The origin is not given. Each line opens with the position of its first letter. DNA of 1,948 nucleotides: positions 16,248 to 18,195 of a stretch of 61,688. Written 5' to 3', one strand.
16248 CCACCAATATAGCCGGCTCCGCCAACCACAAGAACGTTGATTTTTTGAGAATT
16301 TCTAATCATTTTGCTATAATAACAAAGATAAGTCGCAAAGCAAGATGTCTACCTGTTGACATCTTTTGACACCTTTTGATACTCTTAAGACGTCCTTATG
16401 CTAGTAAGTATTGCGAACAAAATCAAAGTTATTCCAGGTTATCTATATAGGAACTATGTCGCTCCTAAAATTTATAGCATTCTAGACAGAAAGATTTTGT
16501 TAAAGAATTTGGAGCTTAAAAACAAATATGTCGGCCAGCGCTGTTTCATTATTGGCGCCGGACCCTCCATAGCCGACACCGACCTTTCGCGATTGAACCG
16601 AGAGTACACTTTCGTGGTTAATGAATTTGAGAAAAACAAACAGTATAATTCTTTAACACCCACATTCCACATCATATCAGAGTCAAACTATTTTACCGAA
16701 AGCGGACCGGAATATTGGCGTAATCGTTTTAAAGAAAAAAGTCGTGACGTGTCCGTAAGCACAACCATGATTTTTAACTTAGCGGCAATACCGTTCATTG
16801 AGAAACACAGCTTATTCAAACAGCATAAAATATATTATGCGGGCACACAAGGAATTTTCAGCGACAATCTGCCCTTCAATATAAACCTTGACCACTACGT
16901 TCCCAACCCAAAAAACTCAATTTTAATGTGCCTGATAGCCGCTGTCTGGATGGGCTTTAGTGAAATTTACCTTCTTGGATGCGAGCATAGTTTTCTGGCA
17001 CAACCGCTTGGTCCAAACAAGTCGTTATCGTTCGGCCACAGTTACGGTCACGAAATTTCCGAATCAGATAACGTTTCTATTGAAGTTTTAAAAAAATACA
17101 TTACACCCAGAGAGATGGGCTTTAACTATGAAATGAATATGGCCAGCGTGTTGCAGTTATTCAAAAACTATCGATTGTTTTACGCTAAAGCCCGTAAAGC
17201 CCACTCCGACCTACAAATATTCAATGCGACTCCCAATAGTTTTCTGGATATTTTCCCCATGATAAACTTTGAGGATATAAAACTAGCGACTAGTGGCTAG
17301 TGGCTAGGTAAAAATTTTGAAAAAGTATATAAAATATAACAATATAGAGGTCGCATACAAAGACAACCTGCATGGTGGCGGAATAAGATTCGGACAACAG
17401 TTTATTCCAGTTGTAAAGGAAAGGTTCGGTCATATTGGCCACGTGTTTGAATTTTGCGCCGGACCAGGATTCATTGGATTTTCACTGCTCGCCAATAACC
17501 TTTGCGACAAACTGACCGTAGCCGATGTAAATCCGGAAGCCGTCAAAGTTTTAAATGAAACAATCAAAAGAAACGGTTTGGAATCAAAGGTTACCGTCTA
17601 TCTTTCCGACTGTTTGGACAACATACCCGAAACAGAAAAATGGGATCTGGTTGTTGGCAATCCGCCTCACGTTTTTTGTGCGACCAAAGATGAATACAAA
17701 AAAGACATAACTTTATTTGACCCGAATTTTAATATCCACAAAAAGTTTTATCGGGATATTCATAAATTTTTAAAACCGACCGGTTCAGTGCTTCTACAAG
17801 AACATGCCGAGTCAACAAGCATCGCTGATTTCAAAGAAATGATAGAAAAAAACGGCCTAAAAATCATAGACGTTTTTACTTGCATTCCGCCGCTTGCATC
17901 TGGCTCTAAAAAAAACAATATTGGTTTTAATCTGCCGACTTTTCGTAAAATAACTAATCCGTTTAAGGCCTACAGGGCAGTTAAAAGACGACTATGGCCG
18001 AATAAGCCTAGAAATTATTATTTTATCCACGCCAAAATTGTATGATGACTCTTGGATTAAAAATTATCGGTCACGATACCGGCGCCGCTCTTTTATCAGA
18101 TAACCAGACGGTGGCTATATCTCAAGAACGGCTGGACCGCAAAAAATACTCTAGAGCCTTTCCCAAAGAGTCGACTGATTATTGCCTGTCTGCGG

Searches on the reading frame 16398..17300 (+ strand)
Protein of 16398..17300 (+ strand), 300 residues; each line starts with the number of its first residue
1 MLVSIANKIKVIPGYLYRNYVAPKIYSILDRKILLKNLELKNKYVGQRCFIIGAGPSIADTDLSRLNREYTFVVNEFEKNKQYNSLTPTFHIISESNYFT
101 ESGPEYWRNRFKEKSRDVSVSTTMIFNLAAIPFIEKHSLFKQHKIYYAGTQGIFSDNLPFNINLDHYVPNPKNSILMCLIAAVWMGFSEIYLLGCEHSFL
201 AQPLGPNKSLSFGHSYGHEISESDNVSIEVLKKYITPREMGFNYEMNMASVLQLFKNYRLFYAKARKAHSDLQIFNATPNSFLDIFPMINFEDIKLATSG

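Call 8: search_protein_families(library=pfam, proteins=[window:16398-17300:+])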
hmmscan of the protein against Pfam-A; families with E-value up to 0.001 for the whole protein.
window:16398-17300:+ (300 aa): 1 family
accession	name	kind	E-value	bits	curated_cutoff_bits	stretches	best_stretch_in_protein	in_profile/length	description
PF01973.23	MptE-like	-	4.4e-06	27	34.6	1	39-199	17-168/171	6-hydroxymethylpterin diphosphokinase MptE-like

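Call 34: find_encoding_contigs(protein=window:16398-17300:+, flank=10000, max_places=4)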
Protein window:16398-17300:+ (300 aa): 2 contigs read that carry it; 2 places shown.
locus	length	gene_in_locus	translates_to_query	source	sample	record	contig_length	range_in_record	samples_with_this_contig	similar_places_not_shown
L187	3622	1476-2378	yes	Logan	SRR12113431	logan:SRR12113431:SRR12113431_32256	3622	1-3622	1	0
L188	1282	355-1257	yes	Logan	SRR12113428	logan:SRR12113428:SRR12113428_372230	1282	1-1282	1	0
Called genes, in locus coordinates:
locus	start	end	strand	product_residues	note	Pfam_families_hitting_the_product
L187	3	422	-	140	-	?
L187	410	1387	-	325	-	PF01073:3Beta_HSD (faint), PF01370:Epimerase, PF04321:RmlD_sub_bind, PF16363:GDP_Man_Dehyd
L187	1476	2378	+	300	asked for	PF01973:MptE-like (faint)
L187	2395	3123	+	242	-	PF05175:MTS, PF12847:Methyltransf_18 (weak), PF13847:Methyltransf_31 (weak)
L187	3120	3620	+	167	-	?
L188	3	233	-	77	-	?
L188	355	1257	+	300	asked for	PF01973:MptE-like (faint)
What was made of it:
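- Tried and rejected: It found nothing, probably because the GTG start translates as V. The MptE-like protein did return two short contigs identical to the window (call 34), but these add no further context.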

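Call 64: find_homologous_proteins(query=window:16398-17300:+, max_evalue=1e-20)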
Query window:16398-17300:+ (300 aa): 238 proteins with E <= 1e-20 among 932 candidates; the best 120 are listed.
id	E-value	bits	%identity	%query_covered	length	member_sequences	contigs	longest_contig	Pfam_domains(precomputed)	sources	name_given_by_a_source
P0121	2.6e-199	679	100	100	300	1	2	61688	PF01973.24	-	-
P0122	2.4e-166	570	84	98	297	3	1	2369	PF01973.24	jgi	-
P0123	4.2e-152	524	76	98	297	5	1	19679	PF01973.24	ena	-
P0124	1.8e-151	522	76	99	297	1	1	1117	PF01973.24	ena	-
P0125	4.2e-151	520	78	98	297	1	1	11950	PF01973.24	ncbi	-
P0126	2.2e-149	515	76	98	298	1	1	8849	PF01973.24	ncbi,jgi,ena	-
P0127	3.6e-149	514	75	98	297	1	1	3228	-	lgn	-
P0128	8.3e-149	513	75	98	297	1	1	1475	PF01973.24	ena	-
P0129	2.2e-148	512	75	99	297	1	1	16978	-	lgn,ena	-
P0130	4.0e-147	507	75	98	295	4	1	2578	-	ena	-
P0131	7.6e-147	506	74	98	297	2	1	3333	PF01973.24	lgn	-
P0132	8.0e-145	500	72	98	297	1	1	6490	-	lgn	-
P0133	9.8e-145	500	74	98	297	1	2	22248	-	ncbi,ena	-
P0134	4.9e-144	497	73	98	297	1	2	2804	-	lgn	-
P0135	1.4e-143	496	73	98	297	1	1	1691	PF01973.24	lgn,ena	-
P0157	5.9e-134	464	69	96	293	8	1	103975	PF01973.24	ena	-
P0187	9.7e-110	385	58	98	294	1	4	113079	-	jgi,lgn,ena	-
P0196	7.0e-104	365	54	98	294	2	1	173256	-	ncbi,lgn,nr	ncbi:MAG: hypothetical protein Q8Q89_01475 [bacterium]|nr:hypothetical protein [bacterium]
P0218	4.6e-92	327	49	96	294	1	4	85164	-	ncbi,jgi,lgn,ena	-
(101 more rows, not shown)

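Call 65: find_encoding_contigs(protein=P0157, flank=10000, max_places=1)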
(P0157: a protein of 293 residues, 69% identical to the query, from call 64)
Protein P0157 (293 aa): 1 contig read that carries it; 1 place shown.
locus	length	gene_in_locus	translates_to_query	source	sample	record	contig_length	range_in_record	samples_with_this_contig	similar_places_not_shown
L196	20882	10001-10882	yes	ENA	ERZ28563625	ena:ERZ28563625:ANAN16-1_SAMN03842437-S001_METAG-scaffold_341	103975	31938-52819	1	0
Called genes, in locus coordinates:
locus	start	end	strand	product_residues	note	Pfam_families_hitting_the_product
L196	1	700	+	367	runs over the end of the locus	-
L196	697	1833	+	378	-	PF00155:Aminotran_1_2, PF01041:DegT_DnrJ_EryC1, PF01212:Beta_elim_lyase, PF01053:Cys_Met_Meta_PP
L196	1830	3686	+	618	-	PF03102:NeuB, PF02348:CTP_transf_3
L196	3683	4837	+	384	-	-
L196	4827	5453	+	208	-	PF00117:GATase, PF01174:SNO (faint), PF07722:Peptidase_C26 (weak)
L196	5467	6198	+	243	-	PF00977:His_biosynth, PF02581:TMP-TENI (faint), PF01207:Dus (faint), PF03060:NMO (faint), PF01180:DHO_dh (faint)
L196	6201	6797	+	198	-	PF02698:DUF218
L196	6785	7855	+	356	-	PF03102:NeuB, PF08666:SAF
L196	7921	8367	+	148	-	PF13302:Acetyltransf_3, PF00583:Acetyltransf_1, PF13673:Acetyltransf_10, PF13508:Acetyltransf_7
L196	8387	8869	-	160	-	PF00908:dTDP_sugar_isom, PF05523:FdtA, PF14667:Polysacc_synt_C (weak)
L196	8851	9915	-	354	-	PF04321:RmlD_sub_bind, PF01073:3Beta_HSD, PF01370:Epimerase, PF16363:GDP_Man_Dehyd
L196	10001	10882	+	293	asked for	PF01973:MptE-like (weak)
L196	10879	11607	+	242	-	PF05175:MTS, PF12847:Methyltransf_18 (faint), PF13847:Methyltransf_31 (weak), PF07669:Eco57I (weak)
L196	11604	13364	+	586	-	PF02543:Carbam_trans_N, PF16861:Carbam_trans_C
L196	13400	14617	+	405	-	PF13439:Glyco_transf_4, PF00534:Glycos_transf_1, PF20706:GT4-conflict (weak), PF13692:Glyco_trans_1_4, PF13524:Glyco_trans_1_2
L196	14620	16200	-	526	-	PF02310:B12-binding, PF04055:Radical_SAM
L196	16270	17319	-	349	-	PF00534:Glycos_transf_1, PF13692:Glyco_trans_1_4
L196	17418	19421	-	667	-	PF00676:E1_dh, PF13292:DXP_synthase_N (weak), PF02779:Transket_pyr, PF02780:Transketolase_C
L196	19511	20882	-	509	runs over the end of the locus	PF01467:CTP_transf_like, PF00294:PfkB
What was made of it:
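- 16398..19805 (+): Unit driven by copy 3: an MptE-like (DUF115/Maf-type) protein, a methyltransferase and a carbamoyltransferase. The GT4 gene at 19915-21120 possibly belongs too. The same gene order is seen in L196 (call 65).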

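Call 66: find_encoding_contigs(protein=P0187, flank=10000, max_places=1)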
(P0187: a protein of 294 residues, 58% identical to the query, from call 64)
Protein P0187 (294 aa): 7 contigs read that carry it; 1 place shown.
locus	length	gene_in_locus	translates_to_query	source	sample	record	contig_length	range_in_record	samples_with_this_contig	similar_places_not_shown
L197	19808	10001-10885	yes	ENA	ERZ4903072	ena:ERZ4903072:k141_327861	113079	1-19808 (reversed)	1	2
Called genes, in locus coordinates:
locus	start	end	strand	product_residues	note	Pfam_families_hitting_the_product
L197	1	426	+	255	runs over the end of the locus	PF00977:His_biosynth, PF02581:TMP-TENI (faint), PF01207:Dus (faint), PF03060:NMO (faint)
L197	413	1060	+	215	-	PF00117:GATase, PF07685:GATase_3 (weak), PF01174:SNO (weak), PF07722:Peptidase_C26 (weak)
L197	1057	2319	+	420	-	-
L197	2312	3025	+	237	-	PF02348:CTP_transf_3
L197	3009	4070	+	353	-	PF03102:NeuB, PF08666:SAF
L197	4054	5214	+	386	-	PF02350:Epimerase_2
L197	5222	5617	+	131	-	PF00132:Hexapep, PF14602:Hexapep_2 (weak)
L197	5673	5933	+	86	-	PF01541:GIY-YIG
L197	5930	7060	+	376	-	PF00155:Aminotran_1_2 (weak), PF01041:DegT_DnrJ_EryC1, PF00266:Aminotran_5 (weak), PF01053:Cys_Met_Meta_PP, PF01212:Beta_elim_lyase (weak)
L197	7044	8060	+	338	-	PF01073:3Beta_HSD, PF01370:Epimerase, PF02719:Polysacc_synt_2, PF04321:RmlD_sub_bind, PF05368:NmrA, PF16363:GDP_Man_Dehyd, PF07993:NAD_binding_4, PF13460:NAD_binding_10, +2 more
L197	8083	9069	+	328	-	PF01408:GFO_IDH_MocA (weak)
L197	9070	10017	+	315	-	PF01408:GFO_IDH_MocA, PF01488:Shikimate_DH (weak)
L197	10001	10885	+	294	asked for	-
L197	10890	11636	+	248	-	PF13489:Methyltransf_23, PF13649:Methyltransf_25, PF13847:Methyltransf_31, PF08241:Methyltransf_11, PF08242:Methyltransf_12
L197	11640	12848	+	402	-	PF13439:Glyco_transf_4, PF20706:GT4-conflict (weak), PF00534:Glycos_transf_1, PF13692:Glyco_trans_1_4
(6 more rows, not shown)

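Call 67: find_encoding_contigs(protein=P0196, flank=10000, max_places=1)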
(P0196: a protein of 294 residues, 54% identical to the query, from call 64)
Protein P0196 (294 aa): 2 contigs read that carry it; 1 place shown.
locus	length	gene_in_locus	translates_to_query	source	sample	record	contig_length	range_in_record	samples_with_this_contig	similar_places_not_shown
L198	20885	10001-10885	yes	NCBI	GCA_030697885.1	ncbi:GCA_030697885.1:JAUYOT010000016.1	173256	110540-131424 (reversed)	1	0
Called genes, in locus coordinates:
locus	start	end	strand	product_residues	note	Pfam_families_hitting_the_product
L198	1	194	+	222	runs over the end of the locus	PF07685:GATase_3 (weak), PF00117:GATase, PF07722:Peptidase_C26 (faint)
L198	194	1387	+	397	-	-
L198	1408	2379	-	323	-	-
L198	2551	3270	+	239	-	PF02348:CTP_transf_3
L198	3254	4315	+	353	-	PF03102:NeuB, PF08666:SAF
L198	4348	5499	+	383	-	PF02350:Epimerase_2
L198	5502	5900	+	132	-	PF25087:GMPPB_C (faint), PF00132:Hexapep, PF14602:Hexapep_2 (weak)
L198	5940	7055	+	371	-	PF00155:Aminotran_1_2, PF01041:DegT_DnrJ_EryC1, PF00266:Aminotran_5 (faint), PF01053:Cys_Met_Meta_PP, PF01212:Beta_elim_lyase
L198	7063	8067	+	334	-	PF01073:3Beta_HSD, PF01370:Epimerase, PF02719:Polysacc_synt_2, PF04321:RmlD_sub_bind, PF05368:NmrA, PF07993:NAD_binding_4, PF16363:GDP_Man_Dehyd, PF13460:NAD_binding_10, +2 more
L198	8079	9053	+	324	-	PF01408:GFO_IDH_MocA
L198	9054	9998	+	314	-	-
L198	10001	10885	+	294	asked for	-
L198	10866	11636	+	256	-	PF02353:CMAS (faint), PF13489:Methyltransf_23, PF08241:Methyltransf_11, PF08242:Methyltransf_12, PF13649:Methyltransf_25, PF13847:Methyltransf_31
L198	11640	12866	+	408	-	PF13439:Glyco_transf_4, PF20706:GT4-conflict (faint), PF00534:Glycos_transf_1, PF13692:Glyco_trans_1_4, PF13524:Glyco_trans_1_2 (weak)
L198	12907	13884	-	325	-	PF01073:3Beta_HSD, PF01370:Epimerase, PF02719:Polysacc_synt_2, PF04321:RmlD_sub_bind (weak), PF07993:NAD_binding_4 (faint), PF08659:KR (weak), PF13460:NAD_binding_10 (weak), PF16363:GDP_Man_Dehyd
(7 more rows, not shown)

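Call 68: find_encoding_contigs(protein=P0218, flank=10000, max_places=1)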
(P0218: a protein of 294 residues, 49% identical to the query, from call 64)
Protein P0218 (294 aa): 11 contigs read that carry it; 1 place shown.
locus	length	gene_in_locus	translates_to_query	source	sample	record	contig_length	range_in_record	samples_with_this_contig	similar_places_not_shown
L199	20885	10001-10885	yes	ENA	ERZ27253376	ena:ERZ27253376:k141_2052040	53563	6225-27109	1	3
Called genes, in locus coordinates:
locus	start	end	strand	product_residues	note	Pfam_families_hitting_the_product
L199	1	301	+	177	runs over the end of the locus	PF00702:Hydrolase, PF08645:PNK3P (weak), PF13242:Hydrolase_like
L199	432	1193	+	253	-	PF00977:His_biosynth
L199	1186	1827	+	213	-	PF07685:GATase_3, PF00117:GATase, PF01174:SNO (faint)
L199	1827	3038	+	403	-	-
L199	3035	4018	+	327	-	PF13489:Methyltransf_23, PF07021:MetW, PF13847:Methyltransf_31 (faint), PF08241:Methyltransf_11, PF08242:Methyltransf_12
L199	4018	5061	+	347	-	PF03102:NeuB, PF08666:SAF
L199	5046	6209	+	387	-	PF02350:Epimerase_2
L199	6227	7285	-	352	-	-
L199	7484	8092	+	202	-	PF02348:CTP_transf_3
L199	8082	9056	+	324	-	PF01408:GFO_IDH_MocA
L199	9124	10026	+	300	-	PF01408:GFO_IDH_MocA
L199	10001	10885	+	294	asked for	-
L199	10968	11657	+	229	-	PF05050:Methyltransf_21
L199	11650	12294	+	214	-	PF08241:Methyltransf_11, PF08242:Methyltransf_12 (weak), PF13649:Methyltransf_25 (weak)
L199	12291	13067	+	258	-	PF01522:Polysacc_deac_1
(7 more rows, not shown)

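Call 73: search_protein_families(library=ncbifam, proteins=[window:16398-17300:+], max_evalue=0.00001)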
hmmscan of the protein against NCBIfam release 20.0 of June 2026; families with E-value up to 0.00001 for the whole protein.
window:16398-17300:+ (300 aa): 0 families

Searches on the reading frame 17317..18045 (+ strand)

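Call 8: search_protein_families(library=pfam, proteins=[window:17317-18045:+])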
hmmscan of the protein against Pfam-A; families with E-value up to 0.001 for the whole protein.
window:17317-18045:+ (242 aa): 9 families
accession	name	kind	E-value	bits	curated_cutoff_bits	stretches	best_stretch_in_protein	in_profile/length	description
PF05175.20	MTS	-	1.8e-12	47.7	23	1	35-118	29-108/170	Methyltransferase small domain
PF13847.12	Methyltransf_31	-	1.1e-06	28.8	27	1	44-180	8-126/145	Methyltransferase domain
PF12847.13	Methyltransf_18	-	1.4e-06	28.8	27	1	51-113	26-87/151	Methyltransferase domain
PF13649.12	Methyltransf_25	-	4e-05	24.7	27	1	43-115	1-72/97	Methyltransferase domain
PF07669.17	Eco57I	-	4.8e-05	24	25.3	1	103-158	68-130/171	Eco57I restriction-modification methylase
PF02475.24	TRM5-TYW2_MTfase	-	6.5e-05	23.4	28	1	43-117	40-113/164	TRM5/TYW2 methyltransferase domain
PF03602.21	Cons_hypoth95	-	7.9e-05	22.8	24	1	38-120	40-125/182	Conserved hypothetical protein 95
PF08242.18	Methyltransf_12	-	9e-05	23.6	30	1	45-129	2-79/98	Methyltransferase domain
PF04816.18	TrmK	-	0.00075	19.5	27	0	55-113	13-71/205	tRNA (adenine(22)-N(1))-methyltransferase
